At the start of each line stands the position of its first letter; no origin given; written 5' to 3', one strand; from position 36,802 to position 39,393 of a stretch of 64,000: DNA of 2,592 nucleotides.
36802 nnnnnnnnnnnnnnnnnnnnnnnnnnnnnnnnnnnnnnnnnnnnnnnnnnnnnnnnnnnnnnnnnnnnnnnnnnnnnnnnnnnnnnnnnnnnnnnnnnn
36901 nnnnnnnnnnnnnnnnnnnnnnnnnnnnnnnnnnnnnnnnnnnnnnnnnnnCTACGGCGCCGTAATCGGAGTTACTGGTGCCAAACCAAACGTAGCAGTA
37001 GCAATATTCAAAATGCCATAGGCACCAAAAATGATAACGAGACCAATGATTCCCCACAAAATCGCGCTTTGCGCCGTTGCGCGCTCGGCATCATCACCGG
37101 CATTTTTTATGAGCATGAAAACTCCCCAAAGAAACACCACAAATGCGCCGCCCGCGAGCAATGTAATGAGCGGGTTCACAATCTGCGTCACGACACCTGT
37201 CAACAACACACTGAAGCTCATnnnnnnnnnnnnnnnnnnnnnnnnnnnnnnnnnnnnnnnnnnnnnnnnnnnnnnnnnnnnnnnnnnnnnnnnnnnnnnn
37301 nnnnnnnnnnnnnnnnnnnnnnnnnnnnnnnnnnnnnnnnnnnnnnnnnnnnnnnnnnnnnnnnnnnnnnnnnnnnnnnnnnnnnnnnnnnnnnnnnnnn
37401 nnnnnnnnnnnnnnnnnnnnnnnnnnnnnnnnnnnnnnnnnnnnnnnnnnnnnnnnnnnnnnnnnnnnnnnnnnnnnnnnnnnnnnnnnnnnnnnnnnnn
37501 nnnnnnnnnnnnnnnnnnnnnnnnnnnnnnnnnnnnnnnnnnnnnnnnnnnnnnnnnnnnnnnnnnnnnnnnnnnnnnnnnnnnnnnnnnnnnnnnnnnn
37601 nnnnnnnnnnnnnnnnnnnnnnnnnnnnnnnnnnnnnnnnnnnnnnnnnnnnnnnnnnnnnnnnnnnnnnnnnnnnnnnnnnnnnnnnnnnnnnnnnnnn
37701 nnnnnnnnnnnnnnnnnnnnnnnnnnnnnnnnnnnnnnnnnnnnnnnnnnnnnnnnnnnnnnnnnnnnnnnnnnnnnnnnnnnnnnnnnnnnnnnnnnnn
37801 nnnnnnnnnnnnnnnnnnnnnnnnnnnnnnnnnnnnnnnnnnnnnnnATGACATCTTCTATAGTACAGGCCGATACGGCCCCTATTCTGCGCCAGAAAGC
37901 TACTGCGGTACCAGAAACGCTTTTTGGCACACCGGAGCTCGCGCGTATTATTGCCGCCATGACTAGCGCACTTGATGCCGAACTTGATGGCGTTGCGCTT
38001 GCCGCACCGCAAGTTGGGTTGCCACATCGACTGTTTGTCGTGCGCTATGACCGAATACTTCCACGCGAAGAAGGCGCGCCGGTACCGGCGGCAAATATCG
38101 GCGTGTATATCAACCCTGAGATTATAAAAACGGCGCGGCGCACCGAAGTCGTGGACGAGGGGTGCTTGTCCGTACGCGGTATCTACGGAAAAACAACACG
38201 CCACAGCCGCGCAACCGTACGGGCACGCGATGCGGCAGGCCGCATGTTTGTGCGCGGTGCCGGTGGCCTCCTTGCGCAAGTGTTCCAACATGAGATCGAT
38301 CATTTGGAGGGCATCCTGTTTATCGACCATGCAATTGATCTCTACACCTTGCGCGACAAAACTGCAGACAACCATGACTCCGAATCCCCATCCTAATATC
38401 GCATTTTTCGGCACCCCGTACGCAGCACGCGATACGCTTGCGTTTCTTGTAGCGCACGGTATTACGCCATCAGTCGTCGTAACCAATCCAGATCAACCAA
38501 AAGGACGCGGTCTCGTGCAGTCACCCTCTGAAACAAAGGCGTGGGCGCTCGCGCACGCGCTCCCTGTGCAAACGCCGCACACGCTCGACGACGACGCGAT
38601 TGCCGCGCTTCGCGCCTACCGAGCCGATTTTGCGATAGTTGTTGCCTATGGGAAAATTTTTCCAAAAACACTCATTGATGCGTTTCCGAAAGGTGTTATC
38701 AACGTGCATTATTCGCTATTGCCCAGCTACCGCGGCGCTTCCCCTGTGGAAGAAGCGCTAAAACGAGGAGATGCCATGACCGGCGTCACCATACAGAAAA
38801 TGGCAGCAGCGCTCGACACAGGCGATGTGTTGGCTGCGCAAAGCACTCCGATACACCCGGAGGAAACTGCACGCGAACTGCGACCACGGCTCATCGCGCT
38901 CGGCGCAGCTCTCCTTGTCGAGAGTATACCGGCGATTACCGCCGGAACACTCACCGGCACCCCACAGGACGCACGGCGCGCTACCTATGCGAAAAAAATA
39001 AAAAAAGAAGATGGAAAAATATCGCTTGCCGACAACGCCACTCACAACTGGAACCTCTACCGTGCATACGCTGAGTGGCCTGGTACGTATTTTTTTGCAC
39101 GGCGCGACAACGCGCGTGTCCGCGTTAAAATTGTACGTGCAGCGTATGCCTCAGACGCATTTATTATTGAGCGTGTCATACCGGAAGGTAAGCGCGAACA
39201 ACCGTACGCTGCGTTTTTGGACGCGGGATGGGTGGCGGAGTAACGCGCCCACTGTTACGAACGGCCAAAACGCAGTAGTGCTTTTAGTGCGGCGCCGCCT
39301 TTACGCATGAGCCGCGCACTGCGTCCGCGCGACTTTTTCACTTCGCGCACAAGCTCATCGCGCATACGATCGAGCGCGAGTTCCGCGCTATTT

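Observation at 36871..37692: Two tandem paralogous small Sec-signal/two-helix proteins with TrbC/VirB2-pilin-like architecture upstream of the ATP synthase operon, insulated by a terminator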

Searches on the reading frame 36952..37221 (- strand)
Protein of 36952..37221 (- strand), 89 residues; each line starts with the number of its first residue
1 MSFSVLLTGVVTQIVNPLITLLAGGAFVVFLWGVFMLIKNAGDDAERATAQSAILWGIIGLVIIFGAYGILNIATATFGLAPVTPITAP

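Call 3: search_protein_families(library=pfam, proteins=[window:36952-37221:-], max_evalue=10)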
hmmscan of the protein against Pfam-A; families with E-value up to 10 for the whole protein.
window:36952-37221:- (89 aa): 5 families
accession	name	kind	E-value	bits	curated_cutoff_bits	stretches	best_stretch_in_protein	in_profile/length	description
PF18895.5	T4SS_pilin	-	3.8e-08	33.7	26.6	1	8-72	6-69/71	Type IV secretion system pilin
PF00499.25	Oxidored_q3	-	0.0093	16.1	33.2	1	21-73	44-95/146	NADH-ubiquinone/plastoquinone oxidoreductase chain 6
PF15062.11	ARL6IP6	-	0.013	16.1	27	1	43-87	16-60/86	Haemopoietic lineage transmembrane helix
PF01741.23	MscL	-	0.1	13.4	27.4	1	2-64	26-84/123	Large-conductance mechanosensitive channel, MscL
PF10661.14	EssA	-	6.6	7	24.1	1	46-73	115-142/147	WXG100 protein secretion system (Wss), protein EssA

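Call 4: search_protein_families(library=ncbifam, proteins=[window:36952-37221:-], max_evalue=10)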
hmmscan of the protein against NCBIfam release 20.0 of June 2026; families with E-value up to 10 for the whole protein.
window:36952-37221:- (89 aa): 3 families
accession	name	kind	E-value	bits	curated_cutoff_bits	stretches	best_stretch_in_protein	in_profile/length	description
NF045849.1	ICE_MMCAP2_0565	equivalog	1.2e-09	37.7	40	1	8-77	10-79/80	Mbov_0395 family pilin-like conjugal transfer protein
NF038018.1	qmoC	equivalog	0.028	13.9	300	1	40-70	213-243/360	quinone-interacting membrane-bound oxidoreductase complex subunit QmoC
TIGR03927.1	T7SS_EssA_Firm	equivalog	0.95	9.3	32.45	1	44-74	116-146/151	type VII secretion protein EssA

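Call 55: find_homologous_proteins(query=window:36952-37221:-)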
Query window:36952-37221:- (89 aa): 635 proteins with E <= 0.001 among 642 candidates; the best 120 are listed.
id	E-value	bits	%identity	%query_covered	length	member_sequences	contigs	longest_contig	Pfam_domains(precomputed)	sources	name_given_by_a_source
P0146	2.1e-44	167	99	96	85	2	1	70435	PF18895.6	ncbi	-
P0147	9.3e-35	136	77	98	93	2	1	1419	PF18895.6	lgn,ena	-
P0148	6.5e-34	133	75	98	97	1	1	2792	PF18895.6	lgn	-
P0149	1.4e-33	132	74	98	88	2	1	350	PF18895.6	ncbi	-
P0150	4.5e-32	127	70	98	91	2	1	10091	PF18895.6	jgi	-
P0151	1.2e-29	120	69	94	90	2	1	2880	PF18895.6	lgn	-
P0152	4.9e-29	118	72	73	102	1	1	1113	PF18895.6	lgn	-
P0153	1.3e-28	116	70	91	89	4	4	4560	PF18895.6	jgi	jgi:hypothetical protein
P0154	2.7e-28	115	69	94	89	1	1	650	PF18895.6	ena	-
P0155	3.2e-28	115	62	97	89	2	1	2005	PF18895.6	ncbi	-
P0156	7.2e-28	114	63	94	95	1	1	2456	PF18895.6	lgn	-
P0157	1.3e-27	113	65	96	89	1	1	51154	PF18895.6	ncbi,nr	ncbi:hypothetical protein HY091_02110 [Candidatus Kaiserbacteria bacterium]|nr:hypothetical protein 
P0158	1.4e-27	113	62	97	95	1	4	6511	PF18895.6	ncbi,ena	-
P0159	1.5e-27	113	66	92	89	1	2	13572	PF18895.6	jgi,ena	jgi:hypothetical protein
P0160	2.8e-27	112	70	90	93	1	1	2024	PF18895.6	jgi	jgi:type VI protein secretion system component VasK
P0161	4.0e-27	112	65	94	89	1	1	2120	PF18895.6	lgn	-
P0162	4.4e-27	111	67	92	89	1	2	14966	PF18895.6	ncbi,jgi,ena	ncbi:MAG: hypothetical protein WC217_02530 [Candidatus Paceibacterota bacterium]|jgi:TRAP-type C4-di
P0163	4.8e-27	111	67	89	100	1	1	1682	PF18895.6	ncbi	-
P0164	4.8e-27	111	64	98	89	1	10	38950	PF18895.6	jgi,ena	-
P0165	7.4e-27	111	62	94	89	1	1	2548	PF18895.6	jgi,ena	jgi:hypothetical protein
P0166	9.1e-27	110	62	94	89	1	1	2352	PF18895.6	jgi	jgi:hypothetical protein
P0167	9.3e-27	110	66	92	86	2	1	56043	PF18895.6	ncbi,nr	ncbi:hypothetical protein KGM48_03805 [Patescibacteria group bacterium]|nr:hypothetical protein [Pat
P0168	9.7e-27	110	63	94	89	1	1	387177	PF18895.6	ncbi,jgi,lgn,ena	ncbi:MAG: hypothetical protein WC814_01290 [Candidatus Paceibacterota bacterium]|jgi:hypothetical pr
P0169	9.8e-27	110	66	92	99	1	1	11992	PF18895.6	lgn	-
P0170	1.0e-26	110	64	94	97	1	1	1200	PF18895.6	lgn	-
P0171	1.2e-26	110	61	96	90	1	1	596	PF18895.6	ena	-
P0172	1.2e-26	110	65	92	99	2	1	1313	PF18895.6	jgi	jgi:uncharacterized membrane protein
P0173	1.3e-26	110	67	91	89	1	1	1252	PF18895.6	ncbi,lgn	ncbi:MAG: hypothetical protein ACREGR_04130 [Minisyncoccia bacterium]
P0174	1.4e-26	110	64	91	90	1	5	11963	PF18895.6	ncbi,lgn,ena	-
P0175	1.6e-26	110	63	92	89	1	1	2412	PF18895.6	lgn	-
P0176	1.6e-26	110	61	92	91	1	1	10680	PF18895.6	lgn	-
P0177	1.8e-26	110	68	89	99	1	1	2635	PF18895.6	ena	-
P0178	1.8e-26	110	62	92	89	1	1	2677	PF18895.6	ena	-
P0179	1.9e-26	109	62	94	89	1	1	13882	PF18895.6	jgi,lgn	jgi:hypothetical protein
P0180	2.1e-26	109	63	93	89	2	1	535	PF18895.6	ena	-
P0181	2.1e-26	109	59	93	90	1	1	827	PF18895.6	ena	-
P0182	2.1e-26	109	68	88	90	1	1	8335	PF18895.6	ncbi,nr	ncbi:MAG: hypothetical protein KGH79_04385 [Patescibacteria group bacterium]|nr:hypothetical protein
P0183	2.1e-26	109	62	92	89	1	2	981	PF18895.6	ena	-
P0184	2.2e-26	109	60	97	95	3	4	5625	PF18895.6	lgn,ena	-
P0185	2.2e-26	109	66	93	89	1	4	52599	PF18895.6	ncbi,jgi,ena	-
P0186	2.3e-26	109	62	91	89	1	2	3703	PF18895.6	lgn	-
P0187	2.3e-26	109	65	90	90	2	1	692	PF18895.6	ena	-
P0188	2.4e-26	109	62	97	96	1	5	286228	PF18895.6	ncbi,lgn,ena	-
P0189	2.5e-26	109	64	91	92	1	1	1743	PF18895.6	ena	-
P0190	2.8e-26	109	63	91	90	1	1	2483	PF18895.6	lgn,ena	-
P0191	3.4e-26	109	63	91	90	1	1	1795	PF18895.6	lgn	-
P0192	3.6e-26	109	65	90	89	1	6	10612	PF18895.6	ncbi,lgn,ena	ncbi:MAG: hypothetical protein AAB850_01590 [Patescibacteria group bacterium]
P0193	3.8e-26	108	60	94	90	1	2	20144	PF18895.6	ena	-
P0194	4.3e-26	108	64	91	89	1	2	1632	PF18895.6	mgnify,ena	mgnify:CR=1 FL=1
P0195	4.4e-26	108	69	93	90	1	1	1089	PF18895.6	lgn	-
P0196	4.5e-26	108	63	94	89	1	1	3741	PF18895.6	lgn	-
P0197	4.6e-26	108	62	92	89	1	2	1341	PF18895.6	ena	-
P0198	4.8e-26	108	62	89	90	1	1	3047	PF18895.6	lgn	-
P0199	5.3e-26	108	62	92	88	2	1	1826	PF18895.6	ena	-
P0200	5.3e-26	108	62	97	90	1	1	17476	PF18895.6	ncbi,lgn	-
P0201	5.7e-26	108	63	91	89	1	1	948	PF18895.6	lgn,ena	-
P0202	5.7e-26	108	63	97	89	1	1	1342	PF18895.6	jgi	jgi:hypothetical protein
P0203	5.8e-26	108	59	97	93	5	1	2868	PF18895.6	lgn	-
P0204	5.8e-26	108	65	93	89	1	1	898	PF18895.6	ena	-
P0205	6.2e-26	108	63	92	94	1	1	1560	PF18895.6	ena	-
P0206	6.3e-26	108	63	93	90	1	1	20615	PF18895.6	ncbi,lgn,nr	ncbi:hypothetical protein HY972_01355 [Candidatus Kaiserbacteria bacterium]|nr:hypothetical protein 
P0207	6.3e-26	108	63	91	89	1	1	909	PF18895.6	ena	-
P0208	6.4e-26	108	59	92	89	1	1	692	PF18895.6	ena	-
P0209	6.5e-26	108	62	92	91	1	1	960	PF18895.6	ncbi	-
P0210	6.7e-26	108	55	97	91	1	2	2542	PF18895.6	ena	-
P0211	6.8e-26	108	65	90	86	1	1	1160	PF18895.6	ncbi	-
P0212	6.9e-26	108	60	96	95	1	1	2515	PF18895.6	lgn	-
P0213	7.0e-26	108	64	93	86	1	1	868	PF18895.6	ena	-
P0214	7.1e-26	108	60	97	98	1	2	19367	PF18895.6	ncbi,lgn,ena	-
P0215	7.1e-26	108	59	93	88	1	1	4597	PF18895.6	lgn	-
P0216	7.2e-26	108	59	93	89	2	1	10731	PF18895.6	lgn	-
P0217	7.5e-26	108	63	93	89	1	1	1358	PF18895.6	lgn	-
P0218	7.7e-26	107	62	92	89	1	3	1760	PF18895.6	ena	-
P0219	8.2e-26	107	63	94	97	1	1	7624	PF18895.6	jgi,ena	jgi:hypothetical protein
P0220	8.5e-26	107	63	94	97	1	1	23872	PF18895.6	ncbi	-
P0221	8.5e-26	107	63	91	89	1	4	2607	PF18895.6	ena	-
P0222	8.9e-26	107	64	91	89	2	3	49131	PF18895.6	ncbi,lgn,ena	ncbi:MAG: hypothetical protein AAB442_01655 [Patescibacteria group bacterium]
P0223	9.5e-26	107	61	94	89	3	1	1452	PF18895.6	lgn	-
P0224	9.5e-26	107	66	89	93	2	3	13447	PF18895.6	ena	-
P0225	9.6e-26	107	60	97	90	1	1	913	PF18895.6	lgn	-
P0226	9.8e-26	107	65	92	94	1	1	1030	PF18895.6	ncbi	ncbi:MAG: hypothetical protein AABY01_00580 [Nanoarchaeota archaeon]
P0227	9.8e-26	107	61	93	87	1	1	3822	PF18895.6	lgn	-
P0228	1.0e-25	107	60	97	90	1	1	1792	PF18895.6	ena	-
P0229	1.0e-25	107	56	92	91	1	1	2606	PF18895.6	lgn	-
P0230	1.1e-25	107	64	91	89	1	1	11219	PF18895.6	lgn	-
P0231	1.2e-25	107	61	92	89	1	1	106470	PF18895.6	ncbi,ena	-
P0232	1.2e-25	107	57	92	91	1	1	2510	PF18895.6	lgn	-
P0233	1.2e-25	107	65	90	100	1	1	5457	PF18895.6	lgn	-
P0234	1.2e-25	107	64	93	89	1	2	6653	PF18895.6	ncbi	-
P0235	1.2e-25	107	62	94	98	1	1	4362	PF18895.6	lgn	-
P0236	1.2e-25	107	63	91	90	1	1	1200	PF18895.6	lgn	-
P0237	1.3e-25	107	61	92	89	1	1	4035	PF18895.6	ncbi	-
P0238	1.3e-25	107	65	87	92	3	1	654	PF18895.6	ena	-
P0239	1.3e-25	107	62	92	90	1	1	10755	PF18895.6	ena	-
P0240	1.3e-25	107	62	96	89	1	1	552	PF18895.6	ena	-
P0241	1.5e-25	107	60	93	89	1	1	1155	PF18895.6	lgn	-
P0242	1.5e-25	107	63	93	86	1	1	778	PF18895.6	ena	-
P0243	1.5e-25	107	60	94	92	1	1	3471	PF18895.6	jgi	jgi:hypothetical protein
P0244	1.5e-25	107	61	92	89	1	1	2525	PF18895.6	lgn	-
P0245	1.6e-25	106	56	96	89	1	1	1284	PF18895.6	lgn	-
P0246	1.7e-25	106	61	93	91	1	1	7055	PF18895.6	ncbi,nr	ncbi:MAG: hypothetical protein KGH56_03585 [Patescibacteria group bacterium]|nr:hypothetical protein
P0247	1.8e-25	106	65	87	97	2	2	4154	PF18895.6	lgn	-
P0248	1.9e-25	106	63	91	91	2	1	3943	PF18895.6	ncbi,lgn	-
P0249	1.9e-25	106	62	94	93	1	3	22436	PF18895.6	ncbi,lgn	ncbi:MAG: hypothetical protein WAV50_00595 [Minisyncoccia bacterium]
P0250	2.5e-25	106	60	97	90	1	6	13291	PF18895.6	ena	-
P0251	2.5e-25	106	63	90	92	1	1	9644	PF18895.6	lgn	-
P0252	2.6e-25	106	55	96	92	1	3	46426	PF18895.6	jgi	jgi:FtsH-binding integral membrane protein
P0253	2.6e-25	106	61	93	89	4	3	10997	PF18895.6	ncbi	-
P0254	2.7e-25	106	60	99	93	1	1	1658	PF18895.6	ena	-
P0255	2.7e-25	106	65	83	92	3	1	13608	PF18895.6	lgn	-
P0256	2.8e-25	106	59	97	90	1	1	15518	PF18895.6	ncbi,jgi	-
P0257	2.9e-25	106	61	92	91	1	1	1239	PF18895.6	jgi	-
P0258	2.9e-25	106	63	91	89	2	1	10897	PF18895.6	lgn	-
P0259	2.9e-25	106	63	94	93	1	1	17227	PF18895.6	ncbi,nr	ncbi:hypothetical protein KGQ72_02290 [Patescibacteria group bacterium]|nr:hypothetical protein [Pat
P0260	3.0e-25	106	62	94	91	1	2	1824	PF18895.6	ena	-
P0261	3.0e-25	106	62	89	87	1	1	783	PF18895.6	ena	-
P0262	3.0e-25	106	62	94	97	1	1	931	PF18895.6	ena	-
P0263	3.2e-25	106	62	94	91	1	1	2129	PF18895.6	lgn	-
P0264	3.2e-25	106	64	91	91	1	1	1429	PF18895.6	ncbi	-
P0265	3.3e-25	105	65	88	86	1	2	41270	PF18895.6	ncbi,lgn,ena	-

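Call 66: predict_structure(alignment_id=A2)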
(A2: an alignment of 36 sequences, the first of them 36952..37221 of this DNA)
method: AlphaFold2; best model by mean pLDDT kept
length: 89 residues; sequences in the alignment: 36
mean_pLDDT: 90.0   pTM: 0.68
mean pLDDT of the five models: 90.0, 89.7, 88.3, 86.4, 82.5
residues with pLDDT >= 90: 55; 70-90: 31; 50-70: 3; < 50: 0
segments of 3 or more residues with pLDDT < 50: none
pLDDT, mean of each block of 10 residues (from residue 1): 86 90 93 96 93 95 90 88 77
secondary structure, 60 per line:
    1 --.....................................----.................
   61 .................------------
elements in order: H3-39 H44-77

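Call 67: search_protein_representatives(alignment_id=A2)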
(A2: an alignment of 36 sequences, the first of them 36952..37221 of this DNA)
Query: 36 sequences, 89 profile positions. Proteins with E-value up to 0.001 (for the whole library): 12056; up to 1e-10: 1459; up to 1e-30: 6. The best 150 are listed.
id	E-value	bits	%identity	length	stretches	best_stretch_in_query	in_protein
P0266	1.6e-37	143.3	-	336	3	14-83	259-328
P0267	2.4e-36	139.5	-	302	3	15-82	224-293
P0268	2.7e-35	136.2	-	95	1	1-86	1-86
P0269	5.5e-32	125.6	-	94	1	1-83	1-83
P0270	6.8e-32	125.3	-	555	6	8-68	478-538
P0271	1.3e-31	124.4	-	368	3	8-82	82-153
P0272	5.6e-30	119.1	-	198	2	6-74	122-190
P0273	1.3e-29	117.9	-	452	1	7-88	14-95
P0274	5.1e-29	116.0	-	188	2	10-78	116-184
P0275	1.6e-28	114.4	-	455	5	7-78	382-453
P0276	8.5e-28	112.1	-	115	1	3-88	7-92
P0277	8.7e-28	112.1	-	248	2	12-82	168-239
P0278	1.2e-27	111.7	-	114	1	2-86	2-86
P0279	1.2e-27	111.6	-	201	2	5-74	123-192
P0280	5.4e-27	109.6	-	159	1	3-88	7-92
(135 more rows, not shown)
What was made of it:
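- The B profile finds 12,056 cluster representatives (call 67).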

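Call 70: fold_search(model_id=the predicted structure, library=pdb)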
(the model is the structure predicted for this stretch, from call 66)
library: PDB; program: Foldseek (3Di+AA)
matches with E <= 10: 105; with E <= 0.001: 0
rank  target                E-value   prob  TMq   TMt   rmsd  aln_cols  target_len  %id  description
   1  6s1k_E                1.3e+00  0.96  0.69  0.61   2.1        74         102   11  E. coli Core Signaling Unit, carrying QQQQ receptor mutation (released 2020-01-22)
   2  8e9h_J                1.9e+00  0.12  0.31  0.14  17.9        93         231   17  Mycobacterial respiratory complex I, fully-inserted quinone (released 2022-10-12)
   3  8e9g_J                2.0e+00  0.12  0.30  0.13  13.9        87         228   15  Mycobacterial respiratory complex I with both quinone positions modelled (released 2022-10-12)
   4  8e9i_J                2.2e+00  0.11  0.31  0.14  13.2        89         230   15  Mycobacterial respiratory complex I, semi-inserted quinone (released 2022-10-12)
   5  3zx6_A                2.3e+00  0.21  0.35  0.15   5.7        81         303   15  Structure of Hamp(AF1503)-Tsr fusion - Hamp (A291V) mutant (released 2012-02-29)
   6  6s7t_H                2.4e+00  0.14  0.33  0.28   7.1        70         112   21  Cryo-EM structure of human oligosaccharyltransferase complex OST-B (released 2019-12-18)
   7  1qu7_B                2.9e+00  0.82  0.65  0.28   2.6        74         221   12  FOUR HELICAL-BUNDLE STRUCTURE OF THE CYTOPLASMIC DOMAIN OF A SERINE CHEMOTAXIS RECEPTOR (released 2000-07-12)
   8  5fej_B                2.9e+00  0.14  0.31  0.24   6.2        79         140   10  CopM in the Cu(I)-bound form (released 2016-09-07)
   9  8fhb                  3.6e+00  0.54  0.56  0.27   5.0        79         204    8  Protein 32 with aldehyde deformylating oxidase activity from Synechococcus sp. (released 2023-12-20)
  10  3bt5                  3.8e+00  0.15  0.37  0.26   5.0        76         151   13  Crystal structure of DUF305 fragment from Deinococcus radiodurans (released 2008-01-15)
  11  8wk3_F                3.8e+00  0.08  0.32  0.16  13.9        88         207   12  Cryo-EM structure of the proximal rod-export apparatus and FlgF within the motor-hook complex in the CW state (released 2024-09-04)
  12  4j2c_C                4.1e+00  0.16  0.43  0.38   4.6        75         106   11  GARP-SNARE Interaction (released 2013-12-25)
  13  1a91_MODEL_1_A        4.6e+00  0.47  0.61  0.66   3.0        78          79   18  SUBUNIT C OF THE F1FO ATP SYNTHASE OF ESCHERICHIA COLI; NMR, 10 STRUCTURES (released 1998-07-01)
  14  5u0p_V                5.1e+00  0.13  0.43  0.34   9.6        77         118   10  Cryo-EM structure of the transcriptional Mediator (released 2017-03-08)
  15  9l5s_CV               5.4e+00  0.69  0.51  0.66   1.4        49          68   12  Cryo-EM structure of the thermophile spliceosome (state B*Q1) (released 2025-03-12)
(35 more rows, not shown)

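Call 71: search_protein_families(library=pfam, alignment_id=A2, max_evalue=0.1)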
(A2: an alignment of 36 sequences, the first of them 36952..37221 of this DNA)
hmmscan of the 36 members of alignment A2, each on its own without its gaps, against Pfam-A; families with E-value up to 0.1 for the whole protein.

A. member 1, window:36952-37221:- (89 aa): 3 families
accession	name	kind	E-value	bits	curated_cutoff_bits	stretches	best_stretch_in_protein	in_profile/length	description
PF18895.5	T4SS_pilin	-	3.8e-08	33.7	26.6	1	8-72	6-69/71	Type IV secretion system pilin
PF00499.25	Oxidored_q3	-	0.0093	16.1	33.2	1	21-73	44-95/146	NADH-ubiquinone/plastoquinone oxidoreductase chain 6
PF15062.11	ARL6IP6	-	0.013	16.1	27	0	43-87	16-60/86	Haemopoietic lineage transmembrane helix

B. families by the number of members that match (of 36 scanned): 22 families
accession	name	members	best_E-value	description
PF18895.5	T4SS_pilin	36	5.7e-12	Type IV secretion system pilin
PF09933.14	DUF2165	23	0.0045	Predicted small integral membrane protein (DUF2165)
PF04956.18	TrbC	12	0.00096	TrbC/VIRB2 pilin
PF09945.14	DUF2177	6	0.0036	Predicted membrane protein (DUF2177)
PF10661.14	EssA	4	0.0078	WXG100 protein secretion system (Wss), protein EssA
PF06166.18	DUF979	3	0.0055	Protein of unknown function (DUF979)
PF04515.18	Choline_transpo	3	0.01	Plasma-membrane choline transporter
PF01036.24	Bac_rhodopsin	3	0.016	Bacteriorhodopsin-like protein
PF20556.3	DUF6768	3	0.016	Family of unknown function (DUF6768)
PF06570.16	DUF1129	2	0.04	Protein of unknown function (DUF1129)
PF00335.26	Tetraspanin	2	0.044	Tetraspanin family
PF20176.3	DUF6541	2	0.058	Family of unknown function (DUF6541)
PF18303.6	Saf_2TM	2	0.062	SAVED-fused 2TM effector domain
PF00499.25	Oxidored_q3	1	0.0093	NADH-ubiquinone/plastoquinone oxidoreductase chain 6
PF15062.11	ARL6IP6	1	0.013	Haemopoietic lineage transmembrane helix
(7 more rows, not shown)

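Call 79: search_protein_families(library=ncbifam, alignment_id=A2, max_evalue=0.01)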
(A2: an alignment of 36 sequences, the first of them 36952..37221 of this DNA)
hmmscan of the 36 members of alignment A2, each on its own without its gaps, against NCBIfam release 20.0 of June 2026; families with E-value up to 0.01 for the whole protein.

A. member 1, window:36952-37221:- (89 aa): 1 family
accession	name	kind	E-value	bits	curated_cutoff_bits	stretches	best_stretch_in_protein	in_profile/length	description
NF045849.1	ICE_MMCAP2_0565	equivalog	1.2e-09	37.7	40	1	8-77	10-79/80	Mbov_0395 family pilin-like conjugal transfer protein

B. families by the number of members that match (of 36 scanned): 7 families
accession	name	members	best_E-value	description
NF045849.1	ICE_MMCAP2_0565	36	4.7e-12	Mbov_0395 family pilin-like conjugal transfer protein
TIGR03622.1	urea_t_UrtB_arc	7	0.0029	urea ABC transporter, permease protein UrtB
NF038300.1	EPS_HpsL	4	0.0034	hormogonium polysaccharide biosynthesis protein HpsL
NF005166.0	PRK06638.2-1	1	0.00076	NADH-quinone oxidoreductase subunit J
NF052277.1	lmo0954_fam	1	0.0019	lmo0954 family membrane protein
NF006752.0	PRK09272.1-5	1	0.0043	hypothetical protein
NF045937.1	MSC_0624_12TM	1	0.0067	MSC_0624 family F1-like ATPase-associated membrane protein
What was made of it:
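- All 36 B orthologs match it, with best E=4.7e-12 (calls 4, 79).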

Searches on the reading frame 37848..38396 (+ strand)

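Call 10: search_protein_families(library=pfam, proteins=[window:37848-38396:+], max_evalue=0.001)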
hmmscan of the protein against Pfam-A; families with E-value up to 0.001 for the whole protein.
window:37848-38396:+ (182 aa): 1 family
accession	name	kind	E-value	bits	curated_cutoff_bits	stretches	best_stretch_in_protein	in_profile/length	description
PF01327.26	Pep_deformylase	-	3.6e-39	134.3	22.8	1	9-164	7-152/156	Polypeptide deformylase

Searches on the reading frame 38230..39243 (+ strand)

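Call 10: search_protein_families(library=pfam, proteins=[window:38230-39243:+], max_evalue=0.001)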
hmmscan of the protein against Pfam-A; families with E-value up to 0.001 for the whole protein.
window:38230-39243:+ (337 aa): 2 families
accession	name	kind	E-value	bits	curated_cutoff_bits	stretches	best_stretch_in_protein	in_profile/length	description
PF00551.24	Formyl_trans_N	-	1.6e-37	129.5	26.1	1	57-232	3-180/181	Formyl transferase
PF02911.23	Formyl_trans_C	-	1.4e-07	32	21.1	1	256-309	1-50/100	Formyl transferase, C-terminal domain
